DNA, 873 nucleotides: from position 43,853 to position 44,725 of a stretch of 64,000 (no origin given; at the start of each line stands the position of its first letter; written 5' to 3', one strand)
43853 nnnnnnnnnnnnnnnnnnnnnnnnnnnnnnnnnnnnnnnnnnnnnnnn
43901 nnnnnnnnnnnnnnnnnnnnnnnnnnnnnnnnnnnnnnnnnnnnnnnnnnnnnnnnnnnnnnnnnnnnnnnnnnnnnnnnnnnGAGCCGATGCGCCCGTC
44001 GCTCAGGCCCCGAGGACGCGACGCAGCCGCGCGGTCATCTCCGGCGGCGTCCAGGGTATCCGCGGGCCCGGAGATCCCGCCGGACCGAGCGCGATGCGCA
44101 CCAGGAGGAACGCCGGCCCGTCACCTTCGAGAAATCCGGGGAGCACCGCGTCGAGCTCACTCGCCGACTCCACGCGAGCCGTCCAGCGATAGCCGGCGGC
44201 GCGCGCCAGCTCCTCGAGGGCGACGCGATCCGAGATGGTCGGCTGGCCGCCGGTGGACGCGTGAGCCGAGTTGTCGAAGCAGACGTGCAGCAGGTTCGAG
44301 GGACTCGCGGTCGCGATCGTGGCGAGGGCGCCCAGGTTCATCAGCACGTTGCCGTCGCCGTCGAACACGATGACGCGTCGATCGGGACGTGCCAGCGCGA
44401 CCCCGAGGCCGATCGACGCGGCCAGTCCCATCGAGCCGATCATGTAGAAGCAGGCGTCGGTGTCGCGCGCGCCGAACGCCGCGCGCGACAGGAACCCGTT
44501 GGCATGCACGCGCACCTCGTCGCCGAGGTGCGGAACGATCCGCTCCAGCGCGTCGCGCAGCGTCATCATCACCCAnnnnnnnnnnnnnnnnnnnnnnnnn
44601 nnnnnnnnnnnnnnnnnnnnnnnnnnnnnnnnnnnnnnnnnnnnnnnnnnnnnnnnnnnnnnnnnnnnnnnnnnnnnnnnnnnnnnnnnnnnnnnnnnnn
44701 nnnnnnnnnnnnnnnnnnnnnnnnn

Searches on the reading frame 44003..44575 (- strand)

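Call 7: search_protein_families(library=pfam, proteins=[window:44003-44575:-], max_evalue=0.001)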
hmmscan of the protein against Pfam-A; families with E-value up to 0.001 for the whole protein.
window:44003-44575:- (190 aa): 1 family
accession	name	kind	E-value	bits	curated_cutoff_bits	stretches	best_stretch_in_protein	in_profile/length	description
PF02775.26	TPP_enzyme_C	-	1.5e-20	74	21.9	1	44-157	25-149/151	Thiamine pyrophosphate enzyme, C-terminal TPP binding domain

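Call 27: search_protein_families(library=ncbifam, proteins=[window:44003-44575:-], max_evalue=0.00001)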
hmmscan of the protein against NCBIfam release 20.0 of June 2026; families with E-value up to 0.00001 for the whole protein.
window:44003-44575:- (190 aa): 16 families
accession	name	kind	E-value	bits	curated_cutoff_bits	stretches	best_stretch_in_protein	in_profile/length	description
TIGR03297.1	Ppyr-DeCO2ase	equivalog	2.9e-50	171.3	312.5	1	4-187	171-359/360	phosphonopyruvate decarboxylase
TIGR03846.1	sulfopy_beta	equivalog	1.8e-47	161.6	221.5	1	8-186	3-179/182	sulfopyruvate decarboxylase subunit beta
NF004813.0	PRK06163.1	equivalog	3.6e-34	118.2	240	1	4-162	13-173/202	hypothetical protein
NF006016.1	PRK08155.1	equivalog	1.8e-08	33.3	870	1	46-103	408-464/554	acetolactate synthase large subunit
NF006591.0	PRK09124.1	equivalog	6.5e-08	31.3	792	1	44-162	405-530/574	ubiquinone-dependent pyruvate dehydrogenase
NF005114.0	PRK06546.1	equivalog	6.6e-08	31.5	893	1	43-158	404-526/578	pyruvate dehydrogenase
NF006524.0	PRK08978.1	equivalog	1.8e-07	29.9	738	1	46-91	400-445/548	acetolactate synthase 2 catalytic subunit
NF006122.0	PRK08266.1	subfamily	5.4e-07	28.5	571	1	27-168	380-531/543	hypothetical protein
NF005470.0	PRK07064.1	equivalog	7.8e-07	28.5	495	1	40-102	400-462/552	thiamine pyrophosphate-binding protein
TIGR00118.1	acolac_lg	equivalog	1.2e-06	27.3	538.35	1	46-105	409-467/557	biosynthetic-type acetolactate synthase large subunit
TIGR04377.1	myo_inos_iolD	equivalog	1.3e-06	27.4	715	1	47-108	440-500/616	3D-(3,5/4)-trihydroxycyclohexane-1,2-dione acylhydrolase (decyclizing)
NF005760.0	PRK07586.1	equivalog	1.9e-06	27.2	363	1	32-104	370-441/514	acetolactate synthase large subunit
NF006203.0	PRK08327.1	equivalog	3.9e-06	25.7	456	0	45-106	428-492/571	thiamine pyrophosphate-requiring protein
NF006052.0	PRK08199.1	subfamily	5.4e-06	25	539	1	46-104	414-471/559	thiamine pyrophosphate protein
NF005039.0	PRK06456.1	equivalog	8.3e-06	24.5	868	0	46-103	420-476/572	acetolactate synthase large subunit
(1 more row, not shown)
